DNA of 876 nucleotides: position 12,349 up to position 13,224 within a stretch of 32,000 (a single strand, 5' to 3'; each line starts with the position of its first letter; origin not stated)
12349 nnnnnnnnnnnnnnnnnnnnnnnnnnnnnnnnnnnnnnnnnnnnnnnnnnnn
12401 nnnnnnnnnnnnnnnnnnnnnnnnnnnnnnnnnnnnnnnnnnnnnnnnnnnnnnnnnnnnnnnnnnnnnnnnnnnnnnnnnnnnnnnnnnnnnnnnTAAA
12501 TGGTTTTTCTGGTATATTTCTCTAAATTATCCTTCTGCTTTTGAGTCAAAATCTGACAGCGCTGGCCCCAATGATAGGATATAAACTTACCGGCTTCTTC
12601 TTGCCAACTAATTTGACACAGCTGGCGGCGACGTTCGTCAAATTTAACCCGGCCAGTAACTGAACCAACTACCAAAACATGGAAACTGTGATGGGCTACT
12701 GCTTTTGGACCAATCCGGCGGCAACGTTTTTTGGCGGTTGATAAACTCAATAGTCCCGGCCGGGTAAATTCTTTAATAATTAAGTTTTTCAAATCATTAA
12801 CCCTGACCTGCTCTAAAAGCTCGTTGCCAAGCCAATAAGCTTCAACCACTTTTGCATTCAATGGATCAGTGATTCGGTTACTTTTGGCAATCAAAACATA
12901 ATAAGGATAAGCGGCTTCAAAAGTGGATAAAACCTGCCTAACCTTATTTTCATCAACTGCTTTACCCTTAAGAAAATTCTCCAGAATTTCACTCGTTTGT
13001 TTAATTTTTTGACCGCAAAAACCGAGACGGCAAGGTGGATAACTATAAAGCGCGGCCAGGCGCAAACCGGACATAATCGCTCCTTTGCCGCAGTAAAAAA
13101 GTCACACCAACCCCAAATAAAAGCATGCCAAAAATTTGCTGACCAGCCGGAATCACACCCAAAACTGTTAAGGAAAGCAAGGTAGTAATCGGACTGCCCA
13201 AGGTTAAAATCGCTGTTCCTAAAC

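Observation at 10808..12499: Single-polypeptide [NiFe]-hydrogenase: truncated small subunit fused to large subunit, ending at the L2 histidine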

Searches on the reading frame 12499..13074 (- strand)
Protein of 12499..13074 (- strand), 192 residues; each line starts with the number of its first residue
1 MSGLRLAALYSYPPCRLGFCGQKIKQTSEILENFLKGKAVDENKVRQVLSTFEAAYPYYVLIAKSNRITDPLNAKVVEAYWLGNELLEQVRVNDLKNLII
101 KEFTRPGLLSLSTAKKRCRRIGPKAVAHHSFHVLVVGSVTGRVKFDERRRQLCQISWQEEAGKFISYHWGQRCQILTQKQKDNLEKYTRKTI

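Call 3: search_protein_families(library=pfam, proteins=[window:12499-13074:-], max_evalue=0.01)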
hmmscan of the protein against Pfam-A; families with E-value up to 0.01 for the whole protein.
window:12499-13074:- (192 aa): 1 family
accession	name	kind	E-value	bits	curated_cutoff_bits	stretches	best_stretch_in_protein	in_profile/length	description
PF19927.4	DUF6390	-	2.5e-32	112.7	25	2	2-136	4-127/244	Family of unknown function (DUF6390)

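Call 4: search_protein_families(library=ncbifam, proteins=[window:12499-13074:-], max_evalue=0.01)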
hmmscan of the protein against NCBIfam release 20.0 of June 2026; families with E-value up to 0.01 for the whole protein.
window:12499-13074:- (192 aa): 0 families

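Call 28: find_homologous_proteins(query=window:12499-13074:-, max_evalue=0.001)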
Query window:12499-13074:- (192 aa): 213 proteins with E <= 0.001 among 281 candidates; the best 120 are listed.
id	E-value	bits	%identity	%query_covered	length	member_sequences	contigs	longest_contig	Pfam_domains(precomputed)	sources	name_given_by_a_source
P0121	1.1e-124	431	100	100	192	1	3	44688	PF19927.5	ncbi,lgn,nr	ncbi:hypothetical protein KKD62_03695 [Patescibacteria group bacterium]|nr:hypothetical protein [Pat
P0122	1.3e-108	379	87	100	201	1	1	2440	PF19927.5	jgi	-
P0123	8.1e-62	226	45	100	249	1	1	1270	PF19927.5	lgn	-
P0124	3.7e-59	217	43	98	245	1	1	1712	PF19927.5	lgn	-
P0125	7.2e-57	210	44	100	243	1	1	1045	PF19927.5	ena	-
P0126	4.8e-56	207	42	100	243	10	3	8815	PF19927.5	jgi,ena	-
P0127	5.6e-56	207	40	99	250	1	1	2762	PF19927.5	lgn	-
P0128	8.4e-56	206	46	99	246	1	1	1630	PF19927.5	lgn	-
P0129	4.4e-55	204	42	100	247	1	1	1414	PF19927.5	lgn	-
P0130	1.4e-54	203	42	98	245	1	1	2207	PF19927.5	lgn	-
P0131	4.2e-54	201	44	100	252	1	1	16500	PF19927.5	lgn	-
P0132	9.2e-54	200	43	100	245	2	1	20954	PF19927.5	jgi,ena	-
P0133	2.3e-53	199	42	100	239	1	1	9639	PF19927.5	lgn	-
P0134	2.5e-53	198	42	100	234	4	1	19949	PF19927.5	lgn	-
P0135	5.1e-53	197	42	100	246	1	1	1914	PF19927.5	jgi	jgi:hypothetical protein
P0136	4.5e-52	194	41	100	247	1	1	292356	PF19927.5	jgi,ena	-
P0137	1.4e-51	193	47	97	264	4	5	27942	PF01455.24,PF19927.5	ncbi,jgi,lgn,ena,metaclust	metaclust:\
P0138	1.9e-51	192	40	99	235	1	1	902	PF19927.5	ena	-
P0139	1.9e-51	192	41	100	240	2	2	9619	PF19927.5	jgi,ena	-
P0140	2.2e-51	192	40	98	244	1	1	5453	PF19927.5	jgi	-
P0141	3.5e-51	191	39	100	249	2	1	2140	PF19927.5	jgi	-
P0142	4.7e-51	191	40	100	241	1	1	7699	PF19927.5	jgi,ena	-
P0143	5.0e-51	191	39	100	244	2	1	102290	PF19927.5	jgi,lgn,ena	-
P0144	1.5e-50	189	43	100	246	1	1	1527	PF19927.5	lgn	-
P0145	2.8e-50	189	40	100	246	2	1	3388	PF19927.5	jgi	-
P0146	6.5e-50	187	40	100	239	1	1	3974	PF19927.5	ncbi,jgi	jgi:hypothetical protein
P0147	7.6e-50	187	40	100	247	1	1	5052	PF19927.5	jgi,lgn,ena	-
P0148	7.8e-50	187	38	100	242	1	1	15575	PF19927.5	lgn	-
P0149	1.1e-49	187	39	100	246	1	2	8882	PF19927.5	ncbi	-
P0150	1.1e-49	187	50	89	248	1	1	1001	PF19927.5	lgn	-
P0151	1.1e-49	187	39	100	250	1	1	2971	PF19927.5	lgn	-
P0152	1.8e-49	186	40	100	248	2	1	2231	PF19927.5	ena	-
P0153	2.0e-49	186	39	100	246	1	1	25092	PF19927.5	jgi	-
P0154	2.1e-49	186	40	100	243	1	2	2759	PF19927.5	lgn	-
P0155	2.7e-49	185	41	100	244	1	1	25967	PF19927.5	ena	-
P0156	3.3e-49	185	48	94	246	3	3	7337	PF19927.5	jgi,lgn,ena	-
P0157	4.1e-49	185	41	100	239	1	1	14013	PF19927.5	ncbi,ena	-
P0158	5.8e-49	184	41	100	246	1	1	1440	PF19927.5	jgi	-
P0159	6.9e-49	184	40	100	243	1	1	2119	PF19927.5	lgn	-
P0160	7.4e-49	184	38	100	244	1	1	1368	PF19927.5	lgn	-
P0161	1.2e-48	183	41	100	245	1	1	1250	PF19927.5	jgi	-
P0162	4.1e-48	181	38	100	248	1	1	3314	PF19927.5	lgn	-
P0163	5.8e-48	181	42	98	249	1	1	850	PF19927.5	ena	-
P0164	6.2e-48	181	37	100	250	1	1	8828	PF19927.5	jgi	jgi:hypothetical protein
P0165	8.7e-48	180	38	99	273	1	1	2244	PF19927.5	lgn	-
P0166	8.8e-48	180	39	100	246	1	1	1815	PF19927.5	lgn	-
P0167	9.9e-48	180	38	100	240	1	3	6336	PF19927.5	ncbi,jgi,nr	ncbi:MAG: hypothetical protein FJZ07_00875 [Candidatus Nealsonbacteria bacterium]|nr:hypothetical pr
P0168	2.3e-47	179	40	100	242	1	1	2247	PF19927.5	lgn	-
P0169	5.0e-47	178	37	100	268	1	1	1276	PF19927.5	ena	-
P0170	5.4e-47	178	39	100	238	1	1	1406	PF19927.5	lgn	-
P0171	5.7e-47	178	50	82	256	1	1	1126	PF19927.5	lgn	-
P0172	8.4e-47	177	36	93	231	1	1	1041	PF19927.5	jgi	-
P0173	1.7e-46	176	50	82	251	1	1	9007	PF19927.5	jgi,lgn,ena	-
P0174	1.8e-46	176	49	89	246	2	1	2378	PF19927.5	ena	-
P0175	1.9e-46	176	38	100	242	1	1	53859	PF19927.5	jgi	-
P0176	3.8e-46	175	49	82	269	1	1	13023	PF19927.5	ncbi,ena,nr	ncbi:MAG: hypothetical protein LiPW39_287 [Parcubacteria group bacterium LiPW_39]|nr:MAG: hypothetic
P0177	4.4e-46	175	40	98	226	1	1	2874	PF19927.5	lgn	-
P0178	5.6e-46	174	52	82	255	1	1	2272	PF19927.5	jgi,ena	-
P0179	5.9e-46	174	39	100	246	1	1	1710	PF19927.5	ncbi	-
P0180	6.0e-46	174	40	100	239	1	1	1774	PF19927.5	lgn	-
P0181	8.6e-46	174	35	100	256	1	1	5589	PF19927.5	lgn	-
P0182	1.1e-45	174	38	99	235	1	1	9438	PF19927.5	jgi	-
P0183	1.1e-45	174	38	100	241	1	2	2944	PF19927.5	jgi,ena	-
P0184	1.6e-45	173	40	99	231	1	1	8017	PF19927.5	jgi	-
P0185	1.8e-45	173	42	100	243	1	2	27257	PF19927.5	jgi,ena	-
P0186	1.9e-45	173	46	84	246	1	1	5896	PF19927.5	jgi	jgi:hypothetical protein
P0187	2.7e-45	172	48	85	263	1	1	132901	PF19927.5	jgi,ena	-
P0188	3.1e-45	172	39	99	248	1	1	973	PF19927.5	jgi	-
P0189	3.2e-45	172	39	100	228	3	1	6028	PF19927.5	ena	-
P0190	3.2e-45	172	49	89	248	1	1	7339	PF19927.5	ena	-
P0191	4.3e-45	172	38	99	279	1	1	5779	PF19927.5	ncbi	-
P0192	4.8e-45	171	40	100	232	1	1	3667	PF19927.5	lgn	-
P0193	5.4e-45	171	40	100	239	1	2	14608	PF19927.5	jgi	jgi:hypothetical protein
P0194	7.7e-45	171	41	100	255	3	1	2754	PF19927.5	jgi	jgi:hypothetical protein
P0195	9.7e-45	170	38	100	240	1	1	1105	PF19927.5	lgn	-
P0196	1.1e-44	170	39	100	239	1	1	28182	PF19927.5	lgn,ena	-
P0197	1.5e-44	170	46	82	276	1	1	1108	PF19927.5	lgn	-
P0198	1.9e-44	169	37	100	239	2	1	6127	PF19927.5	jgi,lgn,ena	-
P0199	3.8e-44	169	41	100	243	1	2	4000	PF19927.5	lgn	-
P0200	5.9e-44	168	44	82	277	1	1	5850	PF19927.5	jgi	jgi:hypothetical protein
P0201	6.0e-44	168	53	82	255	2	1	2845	PF19927.5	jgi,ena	-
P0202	6.5e-44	168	48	82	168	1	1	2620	PF19927.5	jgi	-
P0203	7.5e-44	168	37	100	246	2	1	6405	PF19927.5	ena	-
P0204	7.6e-44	168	39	100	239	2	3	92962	PF19927.5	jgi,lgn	-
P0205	1.1e-43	167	50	83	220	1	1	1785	PF19927.5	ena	-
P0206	2.1e-43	166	50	82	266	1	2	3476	PF19927.5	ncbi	-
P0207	2.4e-43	166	50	83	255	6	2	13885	PF19927.5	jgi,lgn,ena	-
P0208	6.5e-43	164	38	100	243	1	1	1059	PF19927.5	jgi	-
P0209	8.0e-43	164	38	99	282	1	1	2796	PF19927.5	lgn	-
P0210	8.4e-43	164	39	100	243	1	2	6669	PF19927.5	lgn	-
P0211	1.4e-42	163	37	100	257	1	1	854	PF19927.5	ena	-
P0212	1.4e-42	163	37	100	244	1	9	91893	PF19927.5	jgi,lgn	-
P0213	1.6e-42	163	37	100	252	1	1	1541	PF19927.5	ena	-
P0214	1.9e-42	163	37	100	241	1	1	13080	PF19927.5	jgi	-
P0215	2.0e-42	163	38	100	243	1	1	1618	PF19927.5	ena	-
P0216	2.3e-42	163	36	100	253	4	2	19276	PF19927.5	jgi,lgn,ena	-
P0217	2.9e-42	162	45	100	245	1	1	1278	PF19927.5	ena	-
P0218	3.9e-42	162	38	100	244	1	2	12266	PF19927.5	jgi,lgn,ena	jgi:hypothetical protein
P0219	4.1e-42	162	38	100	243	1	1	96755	PF19927.5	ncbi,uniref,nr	ncbi:MAG: hypothetical protein A2Y98_00485 [Candidatus Portnoybacteria bacterium RBG_19FT_COMBO_36_7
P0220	4.1e-42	162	39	100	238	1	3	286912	PF19927.5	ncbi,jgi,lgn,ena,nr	ncbi:MAG TPA: DUF6390 family protein [Candidatus Portnoybacteria bacterium]|nr:DUF6390 family protei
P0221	1.0e-41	161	47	82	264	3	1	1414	PF19927.5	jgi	-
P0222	1.1e-41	160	49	82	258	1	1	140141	PF19927.5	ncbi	-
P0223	1.3e-41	160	35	100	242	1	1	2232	PF19927.5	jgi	jgi:hypothetical protein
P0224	1.8e-41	160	36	100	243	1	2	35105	PF19927.5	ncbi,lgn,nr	ncbi:MAG: hypothetical protein HY764_04500 [Candidatus Portnoybacteria bacterium]|nr:hypothetical pr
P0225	2.3e-41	159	37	99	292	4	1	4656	PF19927.5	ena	-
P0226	3.5e-41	159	35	98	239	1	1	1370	PF19927.5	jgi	jgi:hydrogenase maturation factor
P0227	4.2e-41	159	35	100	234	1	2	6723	PF19927.5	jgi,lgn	-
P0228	5.0e-41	158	36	100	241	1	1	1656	PF19927.5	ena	-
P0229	7.0e-41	158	49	82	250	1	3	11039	PF19927.5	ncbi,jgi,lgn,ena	-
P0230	7.2e-41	158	37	100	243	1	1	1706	PF19927.5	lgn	-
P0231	8.8e-41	158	39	100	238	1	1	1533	PF19927.5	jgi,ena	-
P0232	8.8e-41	158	36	100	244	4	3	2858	PF19927.5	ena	-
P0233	9.7e-41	157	36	99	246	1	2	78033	PF19927.5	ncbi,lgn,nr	ncbi:MAG: DUF6390 family protein [Candidatus Portnoybacteria bacterium]|nr:DUF6390 family protein [C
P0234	9.9e-41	157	36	100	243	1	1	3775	PF19927.5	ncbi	-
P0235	1.2e-40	157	37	100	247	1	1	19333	PF19927.5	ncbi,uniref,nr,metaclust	ncbi:MAG: hypothetical protein A2174_00030 [Candidatus Portnoybacteria bacterium RBG_13_41_18]|unire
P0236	1.2e-40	157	34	97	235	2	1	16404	PF19927.5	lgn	-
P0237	1.8e-40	157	36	95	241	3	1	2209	PF19927.5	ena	-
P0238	1.9e-40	156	38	100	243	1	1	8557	PF19927.5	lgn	-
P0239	2.0e-40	156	38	100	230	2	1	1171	PF19927.5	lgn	-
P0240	2.0e-40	156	48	84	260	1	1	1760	PF19927.5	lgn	-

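Call 43: predict_structure(alignment_id=A3)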
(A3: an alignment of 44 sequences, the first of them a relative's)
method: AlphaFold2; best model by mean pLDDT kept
length: 244 residues; sequences in the alignment: 44
mean_pLDDT: 95.3   pTM: 0.92
mean pLDDT of the five models: 95.3, 93.7, 93.4, 92.8, 91.7
residues with pLDDT >= 90: 216; 70-90: 28; 50-70: 0; < 50: 0
segments of 3 or more residues with pLDDT < 50: none
pLDDT, mean of each block of 10 residues (from residue 1): 95 92 91 97 97 96 98 99 98 98 93 96 96 92 82 96 94 97 95 97 96 97 98 98 93
secondary structure, 60 per line:
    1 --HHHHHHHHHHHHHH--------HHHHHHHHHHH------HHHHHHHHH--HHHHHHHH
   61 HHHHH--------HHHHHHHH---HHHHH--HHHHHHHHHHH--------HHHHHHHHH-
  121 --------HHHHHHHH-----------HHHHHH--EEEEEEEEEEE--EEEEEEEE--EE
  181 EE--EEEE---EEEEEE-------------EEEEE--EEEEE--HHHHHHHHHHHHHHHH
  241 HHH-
elements in order: H3-16 H25-35 H42-50 H53-65 H74-81 H85-89 H92-102 H111-119 H129-136 H148-153 E156-166 E169-176 E179-182 E185-188 E192-197 E211-215 E218-222 H225-243

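Call 49: search_protein_families(library=pfam, alignment_id=A3, max_evalue=1)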
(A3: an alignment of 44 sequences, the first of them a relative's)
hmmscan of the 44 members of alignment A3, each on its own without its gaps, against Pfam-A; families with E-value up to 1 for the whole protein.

A. member 1, P0155 (244 aa): 1 family
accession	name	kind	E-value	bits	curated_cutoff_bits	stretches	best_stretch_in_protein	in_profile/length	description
PF19927.4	DUF6390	-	3e-44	151.8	25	1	2-243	4-238/244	Family of unknown function (DUF6390)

B. families by the number of members that match (of 44 scanned): 20 families
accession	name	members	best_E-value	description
PF19927.4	DUF6390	44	2.6e-48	Family of unknown function (DUF6390)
PF01455.23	HupF_HypC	26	7.2e-06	HupF/HypC family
PF18232.7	Chalcone_N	6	0.0013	Chalcone isomerase N-terminal domain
PF08977.15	BOFC_N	5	0.025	Bypass of Forespore C, N terminal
PF25083.1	GIPC1_GH1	2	0.012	GIPC1-3 GH1 domain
PF25370.1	HTH_74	2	0.15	HTH three-helical bundle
PF14176.11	YxiJ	1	0.0076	YxiJ-like protein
PF21573.3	ForC_N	1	0.012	Formin C, N-terminal domain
PF12834.13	Phage_int_SAM_2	1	0.015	Phage integrase, N-terminal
PF19150.5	DUF5832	1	0.034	Family of unknown function (DUF5832)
PF24870.1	DUF7735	1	0.038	Domain of unknown function (DUF7735)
PF23630.1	Death_TNFRSF11B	1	0.052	Tumor Necrosis Factor Receptor Superfamily Member 11B death domain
PF14163.11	SieB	1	0.069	Super-infection exclusion protein B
PF12925.12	APP_E2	1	0.093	E2 domain of amyloid precursor protein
PF23817.1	DUF7188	1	0.099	Family of unknown function (DUF7188)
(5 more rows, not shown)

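Call 50: fold_search(model_id=the predicted structure, library=pdb)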
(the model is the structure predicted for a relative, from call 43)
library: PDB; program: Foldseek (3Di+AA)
matches with E <= 10: 566; with E <= 0.001: 0
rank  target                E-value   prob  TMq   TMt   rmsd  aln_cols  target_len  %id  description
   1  6zj3_SU               1.1e-02  0.99  0.19  0.30   8.4        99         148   26  Cryo-EM structure of the highly atypical cytoplasmic ribosome of Euglena gracilis (released 2020-10-07)
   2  6zu5_SL0              1.3e-02  0.99  0.19  0.33   6.0        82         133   26  Structure of the Paranosema locustae ribosome in complex with Lso2 (released 2020-11-04)
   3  5t2a_AE               1.5e-02  1.00  0.20  0.33   4.9        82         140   23  CryoEM structure of the Leishmania donovani 80S ribosome at 2.9 Angstrom resolution (released 2017-01-25)
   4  8bsi_SM               1.5e-02  0.96  0.18  0.28   8.6       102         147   26  Giardia ribosome chimeric hybrid-like GDP+Pi bound state (B1) (released 2023-03-15)
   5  7qep_C1               1.9e-02  0.97  0.20  0.32   8.8        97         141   27  Cryo-EM structure of the ribosome from Encephalitozoon cuniculi (released 2022-02-09)
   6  7qca_SL0              2.2e-02  0.96  0.19  0.29   8.6       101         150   21  Spraguea lophii ribosome (released 2022-11-30)
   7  2z1c_B                3.2e-02  1.00  0.25  0.70   5.0        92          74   18  Crystal structure of HypC from Thermococcus kodakaraensis KOD1 (released 2007-07-17)
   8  6zqg_DL               3.2e-02  0.93  0.19  0.30  10.4       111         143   22  Cryo-EM structure of the 90S pre-ribosome from Saccharomyces cerevisiae, state Dis-C (released 2020-09-23)
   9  6fai_L                4.0e-02  0.99  0.19  0.31   5.0        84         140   24  Structure of a eukaryotic cytoplasmic pre-40S ribosomal subunit (released 2018-02-28)
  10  9n73_LD               5.9e-02  0.91  0.19  0.31   8.3        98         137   24  SSU processome maturation and disassembly, State G (released 2025-10-29)
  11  3vyr_A                7.0e-02  0.99  0.19  0.59   7.9        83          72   22  Crystal structure of the HypC-HypD complex (released 2012-11-28)
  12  4dam_C                1.3e-01  0.51  0.15  0.30   7.8        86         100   14  Crystal structure of small single-stranded DNA-binding protein from Streptomyces coelicolor (released 2013-01-16)
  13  3vyt_A                1.4e-01  1.00  0.18  0.77   5.6        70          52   21  Crystal structure of the HypC-HypD-HypE complex (form I inward) (released 2012-11-28)
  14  3vys_A                1.4e-01  1.00  0.19  0.79   4.9        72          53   22  Crystal structure of the HypC-HypD-HypE complex (form I) (released 2012-11-28)
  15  1txy_B                1.4e-01  0.93  0.20  0.46   5.0        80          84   21  E. coli PriB (released 2004-11-16)
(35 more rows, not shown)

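Call 51: find_encoding_contigs(protein=P0220, flank=10000, max_places=1)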
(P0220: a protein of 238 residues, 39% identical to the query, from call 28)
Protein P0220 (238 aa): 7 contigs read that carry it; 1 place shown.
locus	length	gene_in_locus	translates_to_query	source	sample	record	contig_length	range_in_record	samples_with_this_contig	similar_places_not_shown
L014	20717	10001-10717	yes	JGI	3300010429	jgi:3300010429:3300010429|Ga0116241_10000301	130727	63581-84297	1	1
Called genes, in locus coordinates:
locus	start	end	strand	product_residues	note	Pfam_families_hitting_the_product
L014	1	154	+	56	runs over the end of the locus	-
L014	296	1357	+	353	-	PF00188:CAP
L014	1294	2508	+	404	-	PF04203:Sortase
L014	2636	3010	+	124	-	-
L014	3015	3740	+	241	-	-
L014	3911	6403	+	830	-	-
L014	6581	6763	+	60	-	-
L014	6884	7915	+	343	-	PF13534:Fer4_17 (faint), PF13187:Fer4_9 (faint), PF00037:Fer4 (faint), PF12797:Fer4_2 (faint), PF12838:Fer4_7 (weak), PF13183:Fer4_8 (weak), PF13237:Fer4_10 (faint), PF17179:Fer4_22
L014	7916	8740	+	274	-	PF00970:FAD_binding_6, PF00175:NAD_binding_1, PF10418:DHODB_Fe-S_bind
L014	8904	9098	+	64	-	PF01455:HupF_HypC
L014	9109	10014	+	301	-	PF00892:EamA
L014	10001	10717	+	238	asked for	PF19927:DUF6390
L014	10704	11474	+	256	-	PF01058:Oxidored_q6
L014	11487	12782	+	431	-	PF00374:NiFeSe_Hases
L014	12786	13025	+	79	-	PF01155:HypA (weak)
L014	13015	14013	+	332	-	PF01946:Thi4 (faint), PF00070:Pyr_redox (faint), PF00890:FAD_binding_2 (faint), PF01134:GIDA (faint), PF01266:DAO (faint), PF03486:HI0933_like (faint), PF07992:Pyr_redox_2, PF13738:Pyr_redox_3, +1 more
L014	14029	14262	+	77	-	PF00462:Glutaredoxin, PF13192:Thioredoxin_3 (weak), PF13417:GST_N_3 (weak)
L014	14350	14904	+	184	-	PF04011:LemA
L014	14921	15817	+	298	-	-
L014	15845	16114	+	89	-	-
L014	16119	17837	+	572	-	PF02543:Carbam_trans_N, PF16861:Carbam_trans_C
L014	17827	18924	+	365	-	PF13472:Lipase_GDSL_2 (weak)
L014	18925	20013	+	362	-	PF13472:Lipase_GDSL_2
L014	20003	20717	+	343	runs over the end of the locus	-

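Call 52: find_encoding_contigs(protein=P0136, flank=10000, max_places=1)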
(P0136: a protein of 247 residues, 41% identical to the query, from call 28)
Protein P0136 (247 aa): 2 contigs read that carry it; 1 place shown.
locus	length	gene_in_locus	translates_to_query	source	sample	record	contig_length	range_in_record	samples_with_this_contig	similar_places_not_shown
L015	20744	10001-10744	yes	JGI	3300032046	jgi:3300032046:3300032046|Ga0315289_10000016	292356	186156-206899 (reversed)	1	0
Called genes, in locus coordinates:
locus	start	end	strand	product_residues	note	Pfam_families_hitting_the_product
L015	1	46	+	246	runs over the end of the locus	PF23416:DUF7107 (faint)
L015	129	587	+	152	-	PF00258:Flavodoxin_1, PF12641:Flavodoxin_3, PF12724:Flavodoxin_5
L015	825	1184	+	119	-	-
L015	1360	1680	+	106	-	PF14076:DUF4258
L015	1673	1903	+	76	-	PF15731:MqsA_antitoxin (weak)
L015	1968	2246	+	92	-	PF12441:CopG_antitoxin, PF19807:DUF6290 (weak)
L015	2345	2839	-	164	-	-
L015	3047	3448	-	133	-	-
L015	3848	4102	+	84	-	PF01541:GIY-YIG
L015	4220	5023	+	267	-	-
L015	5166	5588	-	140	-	PF00293:NUDIX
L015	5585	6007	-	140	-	PF05708:Peptidase_C92 (faint), PF00877:NLPC_P60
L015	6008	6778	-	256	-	-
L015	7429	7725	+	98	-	PF09876:DUF2103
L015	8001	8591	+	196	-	-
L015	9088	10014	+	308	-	PF00892:EamA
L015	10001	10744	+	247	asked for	PF19927:DUF6390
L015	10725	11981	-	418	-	PF00374:NiFeSe_Hases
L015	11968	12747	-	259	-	PF01058:Oxidored_q6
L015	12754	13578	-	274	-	PF00175:NAD_binding_1, PF10418:DHODB_Fe-S_bind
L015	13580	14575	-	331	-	PF17179:Fer4_22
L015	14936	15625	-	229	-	PF18912:DZR_2 (weak), PF00156:Pribosyltran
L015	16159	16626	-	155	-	PF01668:SmpB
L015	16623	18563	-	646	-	-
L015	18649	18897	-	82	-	PF18901:DUF5657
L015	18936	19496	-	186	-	PF03703:bPH_2 (weak)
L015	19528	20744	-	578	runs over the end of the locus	PF24161:CCDC39 (faint), PF08486:SpoIID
